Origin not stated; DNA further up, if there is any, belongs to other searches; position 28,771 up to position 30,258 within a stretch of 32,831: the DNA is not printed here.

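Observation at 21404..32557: Lower-GC ~11-kb nucleotide-sugar island encoding a deoxy/branched sugar pathway with four methyltransferase-type enzymes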

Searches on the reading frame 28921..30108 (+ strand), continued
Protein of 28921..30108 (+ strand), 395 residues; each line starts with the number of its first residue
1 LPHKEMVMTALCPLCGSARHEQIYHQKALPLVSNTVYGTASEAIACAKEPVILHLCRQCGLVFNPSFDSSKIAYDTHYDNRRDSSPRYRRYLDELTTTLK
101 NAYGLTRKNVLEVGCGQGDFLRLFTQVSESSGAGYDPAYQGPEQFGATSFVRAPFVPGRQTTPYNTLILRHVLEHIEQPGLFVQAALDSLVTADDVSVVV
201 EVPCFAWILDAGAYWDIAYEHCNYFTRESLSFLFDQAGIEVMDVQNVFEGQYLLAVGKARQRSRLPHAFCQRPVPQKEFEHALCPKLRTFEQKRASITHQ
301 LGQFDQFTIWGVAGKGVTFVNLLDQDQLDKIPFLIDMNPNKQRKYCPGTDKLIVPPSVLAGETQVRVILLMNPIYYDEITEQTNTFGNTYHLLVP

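Call 24: find_encoding_contigs(protein=P0007, flank=10000, max_places=2)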
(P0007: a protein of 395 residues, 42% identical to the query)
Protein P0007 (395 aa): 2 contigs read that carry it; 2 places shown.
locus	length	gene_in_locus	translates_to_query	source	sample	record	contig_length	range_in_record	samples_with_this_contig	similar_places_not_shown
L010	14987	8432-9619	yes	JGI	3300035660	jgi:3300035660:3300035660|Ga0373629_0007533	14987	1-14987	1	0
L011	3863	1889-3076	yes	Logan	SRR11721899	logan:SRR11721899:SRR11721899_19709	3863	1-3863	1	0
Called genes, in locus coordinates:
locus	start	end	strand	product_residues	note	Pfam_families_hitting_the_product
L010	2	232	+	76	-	?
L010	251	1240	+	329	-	PF00288:GHMP_kinases_N, PF08544:GHMP_kinases_C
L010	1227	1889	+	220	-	PF13580:SIS_2, PF01380:SIS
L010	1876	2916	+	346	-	PF01073:3Beta_HSD, PF01370:Epimerase, PF04321:RmlD_sub_bind, PF07993:NAD_binding_4 (faint), PF16363:GDP_Man_Dehyd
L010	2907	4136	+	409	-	PF00483:NTP_transferase, PF12804:NTP_transf_3, PF13344:Hydrolase_6 (faint), PF00702:Hydrolase, PF08645:PNK3P, PF13242:Hydrolase_like, PF13419:HAD_2 (weak)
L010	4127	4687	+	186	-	PF00908:dTDP_sugar_isom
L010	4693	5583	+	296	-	PF01073:3Beta_HSD (faint), PF01370:Epimerase, PF04321:RmlD_sub_bind (faint), PF05368:NmrA (weak), PF16363:GDP_Man_Dehyd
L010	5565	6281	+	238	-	PF04989:RMNT_CmcI, PF13578:Methyltransf_24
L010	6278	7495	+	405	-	PF08421:Methyltransf_13, PF13489:Methyltransf_23, PF13649:Methyltransf_25 (faint), PF08241:Methyltransf_11 (weak), PF08242:Methyltransf_12 (weak), PF08484:Methyltransf_14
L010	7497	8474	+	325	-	PF04055:Radical_SAM, PF13186:SPASM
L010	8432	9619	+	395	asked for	PF13489:Methyltransf_23, PF08484:Methyltransf_14, PF22674:C2185-like_N (weak)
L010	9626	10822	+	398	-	PF00919:UPF0004, PF04055:Radical_SAM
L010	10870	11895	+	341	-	PF13641:Glyco_tranf_2_3 (weak), PF00535:Glycos_transf_2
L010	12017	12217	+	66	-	-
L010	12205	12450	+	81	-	-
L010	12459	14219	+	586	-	PF02543:Carbam_trans_N, PF00814:TsaD (faint), PF16861:Carbam_trans_C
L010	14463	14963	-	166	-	-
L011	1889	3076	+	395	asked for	PF13489:Methyltransf_23, PF08484:Methyltransf_14, PF22674:C2185-like_N (weak)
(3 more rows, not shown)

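Call 25: find_encoding_contigs(protein=P0013, flank=10000, max_places=2)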
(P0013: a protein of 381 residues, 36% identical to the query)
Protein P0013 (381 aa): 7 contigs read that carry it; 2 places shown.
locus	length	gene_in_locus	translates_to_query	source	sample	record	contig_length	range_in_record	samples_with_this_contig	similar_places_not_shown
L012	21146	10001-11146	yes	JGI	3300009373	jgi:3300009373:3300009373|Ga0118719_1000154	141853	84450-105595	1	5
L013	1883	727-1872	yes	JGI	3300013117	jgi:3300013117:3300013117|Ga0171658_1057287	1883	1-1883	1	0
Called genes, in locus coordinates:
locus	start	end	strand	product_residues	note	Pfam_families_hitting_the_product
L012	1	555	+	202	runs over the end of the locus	PF17836:PglD_N, PF00132:Hexapep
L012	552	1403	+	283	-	PF01261:AP_endonuc_2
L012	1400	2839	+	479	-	PF00571:CBS (weak), PF01041:DegT_DnrJ_EryC1, PF00155:Aminotran_1_2 (faint), PF01053:Cys_Met_Meta_PP (weak)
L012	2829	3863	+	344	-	PF03102:NeuB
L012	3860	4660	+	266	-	PF02348:CTP_transf_3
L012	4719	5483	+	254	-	PF00483:NTP_transferase, PF12804:NTP_transf_3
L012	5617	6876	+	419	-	PF08421:Methyltransf_13, PF13489:Methyltransf_23, PF08484:Methyltransf_14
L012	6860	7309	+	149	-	PF00908:dTDP_sugar_isom, PF05523:FdtA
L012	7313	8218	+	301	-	PF01073:3Beta_HSD (faint), PF01370:Epimerase, PF16363:GDP_Man_Dehyd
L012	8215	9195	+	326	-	PF00288:GHMP_kinases_N, PF08544:GHMP_kinases_C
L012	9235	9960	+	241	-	PF04989:RMNT_CmcI, PF13578:Methyltransf_24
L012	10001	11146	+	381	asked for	PF13489:Methyltransf_23, PF13847:Methyltransf_31 (faint), PF08484:Methyltransf_14 (weak)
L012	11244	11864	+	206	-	PF13580:SIS_2, PF01380:SIS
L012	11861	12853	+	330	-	PF01073:3Beta_HSD, PF01370:Epimerase, PF02719:Polysacc_synt_2, PF04321:RmlD_sub_bind, PF16363:GDP_Man_Dehyd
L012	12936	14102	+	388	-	PF00919:UPF0004, PF04055:Radical_SAM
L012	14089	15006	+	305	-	PF04055:Radical_SAM, PF13186:SPASM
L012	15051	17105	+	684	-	PF02310:B12-binding, PF04055:Radical_SAM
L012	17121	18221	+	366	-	PF00535:Glycos_transf_2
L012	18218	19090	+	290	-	PF05711:TylF (weak), PF13578:Methyltransf_24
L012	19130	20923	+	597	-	PF00664:ABC_membrane, PF00005:ABC_tran, PF02463:SMC_N (faint), PF13555:AAA_29 (weak)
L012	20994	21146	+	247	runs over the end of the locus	PF02348:CTP_transf_3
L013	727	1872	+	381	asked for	PF13489:Methyltransf_23, PF13847:Methyltransf_31 (faint), PF08484:Methyltransf_14 (weak)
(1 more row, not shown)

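Call 34: find_related_loci(query=A1, collection=genome_contigs, flank=10000)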
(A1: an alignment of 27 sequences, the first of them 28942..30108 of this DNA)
Query A1 (388 aa) in genome_contigs; peptide patterns used: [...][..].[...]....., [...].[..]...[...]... (x = any residue, [..] = any of these).
600 stretches matched a pattern (row limit reached: there are more); 179 encode a relative of the query (tblastn E <= 1e-3); the best 80 are kept; 80 distinct loci.
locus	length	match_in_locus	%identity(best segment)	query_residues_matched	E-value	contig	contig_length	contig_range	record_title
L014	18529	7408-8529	35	1-371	1e-74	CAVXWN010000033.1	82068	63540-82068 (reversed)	MAG: uncultured Acidobacteriota bacterium isolate MFD04492.bin.2.64 genome assembly, contig: contig_24229, whole genome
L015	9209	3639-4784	35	1-380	5e-70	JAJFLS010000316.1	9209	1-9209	MAG: Opitutales bacterium isolate OFTM265 OFTM265_315, whole genome shotgun sequence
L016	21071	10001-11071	35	16-380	7e-69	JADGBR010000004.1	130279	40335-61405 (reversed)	MAG: Candidatus Omnitrophota bacterium isolate nW3bin14 nW3_bin14_NODE_4_length_130279_cov_5.222002, whole genome shotgu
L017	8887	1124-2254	36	5-386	2e-68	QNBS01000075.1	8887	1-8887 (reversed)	MAG: Planctomycetota bacterium isolate B28_G16 B28_Guay16_scaffold_06539, whole genome shotgun sequence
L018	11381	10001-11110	35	5-371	1e-65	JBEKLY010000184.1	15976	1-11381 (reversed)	MAG: Terriglobia bacterium isolate SPRUCE 381 SPRUCE_381_184, whole genome shotgun sequence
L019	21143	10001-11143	32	5-386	9e-65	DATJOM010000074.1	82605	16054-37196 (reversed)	MAG TPA_asm: Candidatus Acidoferrum sp. isolate SMAG_U14887 k141_2194346, whole genome shotgun sequence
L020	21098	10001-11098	35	5-371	6e-64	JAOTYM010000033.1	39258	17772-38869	MAG: Gammaproteobacteria bacterium isolate 21_Jan_SF_Bin47 21_Jan_SF_Bin47_scaffold_491_c1, whole genome shotgun sequenc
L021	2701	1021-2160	32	2-380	1e-64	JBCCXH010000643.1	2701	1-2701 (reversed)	MAG: Bacteroidota bacterium isolate P01_F01_bin.120 k141_1244521_length_2701_cov_119.0652, whole genome shotgun sequence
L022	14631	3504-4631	30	5-380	1e-63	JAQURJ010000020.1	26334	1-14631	MAG: Phycisphaerae bacterium isolate STD1_70 NODE_3849_length_26334_cov_3.246919_Sandtown_D1, whole genome shotgun seque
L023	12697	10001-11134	33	1-387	2e-62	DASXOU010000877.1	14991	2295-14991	MAG TPA_asm: Polyangia bacterium isolate SMAG_U5390 k141_2587079, whole genome shotgun sequence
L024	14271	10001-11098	33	5-371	7e-62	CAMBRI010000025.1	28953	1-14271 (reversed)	MAG: Sulfuritalea hydrogenivorans sk43H isolate MiH-14oct19-193 genome assembly, contig: MiH-14oct19-C2994, whole genome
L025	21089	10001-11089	32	4-380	3e-61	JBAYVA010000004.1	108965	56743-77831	MAG: Candidatus Magasanikiibacteriota bacterium isolate SO_2016_LW3_49 scaffold00262_LW162_2016, whole genome shotgun se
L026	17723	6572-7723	32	5-387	5e-61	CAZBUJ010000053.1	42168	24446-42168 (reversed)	MAG TPA_asm: uncultured Phycisphaeraceae bacterium isolate SRP323688_co1_260 genome assembly, contig: NODE_1694_length_4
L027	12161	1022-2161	32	4-380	1e-60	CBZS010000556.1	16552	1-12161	Richelia intracellularis WGS project CBZS00000000 data, contig contig00105, whole genome shotgun sequence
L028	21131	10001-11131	35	5-387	2e-59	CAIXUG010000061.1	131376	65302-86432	MAG: uncultured Verrucomicrobia bacterium isolate YR3_bin-1454 genome assembly, contig: bin-1454:61/90, whole genome sho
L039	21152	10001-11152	32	5-387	4e-57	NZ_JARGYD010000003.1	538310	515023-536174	Psychromarinibacter halotolerans strain MCCC 1K03203 scaffold_3_length=538311, whole genome shotgun sequence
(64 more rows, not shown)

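Call 51: search_protein_families(library=ncbifam, proteins=[L020:5477-6241:+, L020:6241-7308:+, L020:9015-9992:+, L020:11995-12951:-, L020:12958-13860:-, L039:6835-7656:+, L039:7614-8700:+, L039:12366-13358:-, L039:13633-14610:+, L039:5372-6553:-], max_evalue=1e-10)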
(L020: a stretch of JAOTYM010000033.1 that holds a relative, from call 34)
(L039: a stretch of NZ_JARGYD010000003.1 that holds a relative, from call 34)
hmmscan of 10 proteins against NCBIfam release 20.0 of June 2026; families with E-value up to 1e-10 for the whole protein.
L020:5477-6241:+ (254 aa): 9 families
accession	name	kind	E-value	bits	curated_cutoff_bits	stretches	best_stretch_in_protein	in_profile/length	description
TIGR02623.1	G1P_cyt_trans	equivalog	5.9e-102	340.5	300.25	1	1-254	1-255/255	glucose-1-phosphate cytidylyltransferase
TIGR03992.1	Arch_glmU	subfamily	8.7e-25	87.4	292.1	2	91-231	70-214/393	bifunctional sugar-1-phosphate nucleotidylyltransferase/acetyltransferase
NF052502.1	man1P_GTase_Rv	exception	1.9e-23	82.9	440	1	2-233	2-219/352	mannose-1-phosphate guanylyltransferase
NF049965.1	GlMnHpPGnyltfHddC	equivalog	1.9e-22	80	300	1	1-94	1-93/221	D-glycero-D-manno-heptose 1-phosphate guanosyltransferase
NF041173.1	Sug_nt_acttase_Thmprot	equivalog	5.6e-15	55.2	600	0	92-229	69-212/405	bifunctional sugar-1-phosphate nucleotidylyltransferase/acetyltransferase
NF045761.1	NAMPUrTaseMurU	equivalog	3.2e-14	53.3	250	1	1-91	1-91/226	N-acetylmuramate alpha-1-phosphate uridylyltransferase MurU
NF041313.1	UDPGP_AglF_Halo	equivalog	4.5e-14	52.5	400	0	1-64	1-65/234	UTP--glucose-1-phosphate uridylyltransferase AglF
TIGR02091.1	glgC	equivalog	1.2e-11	44.3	424.9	1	3-235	3-250/364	glucose-1-phosphate adenylyltransferase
NF003670.0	PRK05293.1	equivalog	6.1e-11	41.9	470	0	126-236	126-250/382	glucose-1-phosphate adenylyltransferase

L020:6241-7308:+ (355 aa): 8 families
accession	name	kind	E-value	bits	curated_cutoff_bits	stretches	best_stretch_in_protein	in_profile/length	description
TIGR02622.1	CDP_4_6_dhtase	equivalog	3.9e-150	499.9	278.45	1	5-353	1-351/352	CDP-glucose 4,6-dehydratase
TIGR01181.1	dTDP_gluc_dehyt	equivalog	9e-29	100.6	365.1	1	11-334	2-313/321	dTDP-glucose 4,6-dehydratase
TIGR01179.1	galE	equivalog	2e-21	76.1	262.3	1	11-334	2-327/332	UDP-glucose 4-epimerase GalE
TIGR04180.1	EDH_00030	hypoth_equivalog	1.2e-18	67.2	475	1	11-319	1-296/297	NAD-dependent 4,6-dehydratase LegB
TIGR01472.1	gmd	equivalog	6.4e-16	58.5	415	1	10-184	2-185/342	GDP-mannose 4,6-dehydratase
NF007582.0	PRK10217.1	equivalog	3.9e-15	55.8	698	1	9-333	2-332/355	dTDP-glucose 4,6-dehydratase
NF007490.0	PRK10084.1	subfamily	6.6e-14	51.7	649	1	11-334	3-336/361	dTDP-glucose 4,6-dehydratase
NF007956.0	PRK10675.1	subfamily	2.2e-13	50.1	394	1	10-165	2-158/338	UDP-glucose 4-epimerase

L020:9015-9992:+ (325 aa): 9 families
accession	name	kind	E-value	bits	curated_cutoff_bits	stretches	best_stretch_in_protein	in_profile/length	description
TIGR01179.1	galE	equivalog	3.1e-27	95.3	262.3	1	23-318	1-327/332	UDP-glucose 4-epimerase GalE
TIGR01181.1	dTDP_gluc_dehyt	equivalog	6.2e-26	91.2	365.1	1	24-318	2-313/321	dTDP-glucose 4,6-dehydratase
TIGR02197.1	heptose_epim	equivalog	1.5e-17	63.8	274.6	1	24-317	1-314/316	ADP-glyceromanno-heptose 6-epimerase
TIGR04180.1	EDH_00030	hypoth_equivalog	3e-17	62.6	475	1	24-273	1-264/297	NAD-dependent 4,6-dehydratase LegB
NF007490.0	PRK10084.1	subfamily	1.4e-16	60.4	649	1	147-318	157-336/361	dTDP-glucose 4,6-dehydratase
NF007582.0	PRK10217.1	equivalog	2.2e-14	53.3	698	1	147-319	150-334/355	dTDP-glucose 4,6-dehydratase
NF007956.0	PRK10675.1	subfamily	5.5e-12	45.5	394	0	208-315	219-328/338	UDP-glucose 4-epimerase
NF058621.1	DiazavRedAvaA7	equivalog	2e-11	44.1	400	0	188-271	172-254/304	3-diazoavenalumate denitrifying reductase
NF008360.0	PRK11150.1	equivalog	4.5e-11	42.5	452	0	130-270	113-259/310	ADP-glyceromanno-heptose 6-epimerase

L020:11995-12951:- (318 aa): 0 families

L020:12958-13860:- (300 aa): 5 families
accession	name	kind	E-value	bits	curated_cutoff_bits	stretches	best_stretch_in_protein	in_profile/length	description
NF047683.1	TeichurnBiosyTuaG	equivalog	5e-19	68.9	400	1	20-148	6-133/252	teichuronic acid biosynthesis protein TuaG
NF053739.1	GlytfEpsEBac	equivalog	1.8e-15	56.7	450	1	20-147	1-129/265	glycosyltransferase EpsE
TIGR03937.1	PgaC_IcaA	equivalog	1.5e-14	53.8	422.3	1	8-130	33-155/407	poly-beta-1,6-N-acetyl-D-glucosamine synthase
NF050050.1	ProtGlycPglI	equivalog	3e-12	46.5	500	1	20-120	2-103/306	GalNAc(5)-diNAcBac-PP-undecaprenol beta-1,3-glucosyltransferase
NF007482.0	PRK10073.1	equivalog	1.3e-11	44.1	423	1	20-125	6-110/334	glycosyltransferase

L039:6835-7656:+ (273 aa): 10 families
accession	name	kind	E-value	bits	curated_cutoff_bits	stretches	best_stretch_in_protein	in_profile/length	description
TIGR02623.1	G1P_cyt_trans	equivalog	1.6e-109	365.2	300.25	1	16-271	1-255/255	glucose-1-phosphate cytidylyltransferase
TIGR03992.1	Arch_glmU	subfamily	1.3e-22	80.2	292.1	1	16-216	1-177/393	bifunctional sugar-1-phosphate nucleotidylyltransferase/acetyltransferase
NF049965.1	GlMnHpPGnyltfHddC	equivalog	1.5e-18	67.2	300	0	16-81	1-66/221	D-glycero-D-manno-heptose 1-phosphate guanosyltransferase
NF041313.1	UDPGP_AglF_Halo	equivalog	1.6e-17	63.7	400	1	16-79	1-64/234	UTP--glucose-1-phosphate uridylyltransferase AglF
NF045761.1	NAMPUrTaseMurU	equivalog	2.1e-17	63.7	250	0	16-79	1-64/226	N-acetylmuramate alpha-1-phosphate uridylyltransferase MurU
NF052502.1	man1P_GTase_Rv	exception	2.9e-17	62.6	440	0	18-82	3-67/352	mannose-1-phosphate guanylyltransferase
TIGR01208.1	rmlA_long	equivalog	1.8e-14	53.4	320.25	1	17-197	1-163/353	glucose-1-phosphate thymidylyltransferase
NF041173.1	Sug_nt_acttase_Thmprot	equivalog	4.7e-12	45.6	600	0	16-217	1-178/405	bifunctional sugar-1-phosphate nucleotidylyltransferase/acetyltransferase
TIGR02091.1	glgC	equivalog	5.1e-11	42.3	424.9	0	19-197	4-180/364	glucose-1-phosphate adenylyltransferase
NF003670.0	PRK05293.1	equivalog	5.7e-11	42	470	0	18-197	7-185/382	glucose-1-phosphate adenylyltransferase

L039:7614-8700:+ (362 aa): 8 families
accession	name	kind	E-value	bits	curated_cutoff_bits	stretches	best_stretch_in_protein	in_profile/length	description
TIGR01179.1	galE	equivalog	1.1e-27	96.8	262.3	1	17-308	1-312/332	UDP-glucose 4-epimerase GalE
TIGR04180.1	EDH_00030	hypoth_equivalog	2.1e-21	76.3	475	1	18-281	1-265/297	NAD-dependent 4,6-dehydratase LegB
NF007956.0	PRK10675.1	subfamily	1.4e-15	57.3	394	1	16-184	1-179/338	UDP-glucose 4-epimerase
NF043036.1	ErythonDh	equivalog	8e-14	51.6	325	1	16-170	1-163/321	D-erythronate dehydrogenase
TIGR03466.1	HpnA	hypoth_equivalog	1.4e-13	50.5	367.65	1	16-172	1-157/327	hopanoid-associated sugar epimerase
NF011728.1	PRK15181.1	equivalog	6.7e-12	45.1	760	1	70-263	77-274/348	Vi polysaccharide biosynthesis UDP-N-acetylglucosaminuronic acid C-4 epimerase TviC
TIGR01214.1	rmlD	equivalog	2.3e-11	43.4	224.05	1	17-198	1-163/285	dTDP-4-dehydrorhamnose reductase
NF042422.1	oxyalk_red_OleD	equivalog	4.7e-11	42.6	580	1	16-237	1-215/329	2-alkyl-3-oxoalkanoate reductase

L039:12366-13358:- (330 aa): 8 families
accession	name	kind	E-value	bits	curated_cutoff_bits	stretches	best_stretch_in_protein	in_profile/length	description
TIGR03965.1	mycofact_glyco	equivalog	3.7e-25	88.7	280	1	4-106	65-165/467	mycofactocin biosynthesis glycosyltransferase MftF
NF007482.0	PRK10073.1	equivalog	8.2e-24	84.2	423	1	13-120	6-110/334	glycosyltransferase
NF041875.1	EPS_EpsD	equivalog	4.9e-23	82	370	1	15-208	1-193/325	exopolysaccharide biosynthesis glycosyltransferase EpsD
NF047683.1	TeichurnBiosyTuaG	equivalog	1.6e-19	70.6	400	1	14-129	7-120/252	teichuronic acid biosynthesis protein TuaG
TIGR04283.1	glyco_like_mftF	equivalog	4.1e-19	69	182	1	15-218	1-183/221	TIGR04283 family arsenosugar biosynthesis glycosyltransferase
NF050050.1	ProtGlycPglI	equivalog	5.5e-12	45.7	500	1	14-118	3-106/306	GalNAc(5)-diNAcBac-PP-undecaprenol beta-1,3-glucosyltransferase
NF050819.1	PolSacchBiosHfsG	equivalog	2.4e-11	43.4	500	1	11-184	10-180/302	polysaccharide biosynthesis protein HfsG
TIGR03937.1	PgaC_IcaA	equivalog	3.1e-11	42.9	422.3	1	14-106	46-136/407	poly-beta-1,6-N-acetyl-D-glucosamine synthase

L039:13633-14610:+ (325 aa): 6 families
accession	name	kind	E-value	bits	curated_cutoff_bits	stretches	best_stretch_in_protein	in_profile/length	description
NF047683.1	TeichurnBiosyTuaG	equivalog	1e-19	71.2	400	1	16-147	5-134/252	teichuronic acid biosynthesis protein TuaG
NF053739.1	GlytfEpsEBac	equivalog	1e-18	67.3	450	1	17-133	1-118/265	glycosyltransferase EpsE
NF050050.1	ProtGlycPglI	equivalog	1.1e-16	61.1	500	1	16-121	1-107/306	GalNAc(5)-diNAcBac-PP-undecaprenol beta-1,3-glucosyltransferase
NF007482.0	PRK10073.1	equivalog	1.6e-15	57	423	1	15-128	4-116/334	glycosyltransferase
TIGR03937.1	PgaC_IcaA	equivalog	2.6e-11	43.1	422.3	1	12-121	40-149/407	poly-beta-1,6-N-acetyl-D-glucosamine synthase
TIGR03965.1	mycofact_glyco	equivalog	7e-11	41.7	280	1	15-152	72-207/467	mycofactocin biosynthesis glycosyltransferase MftF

L039:5372-6553:- (393 aa): 0 families
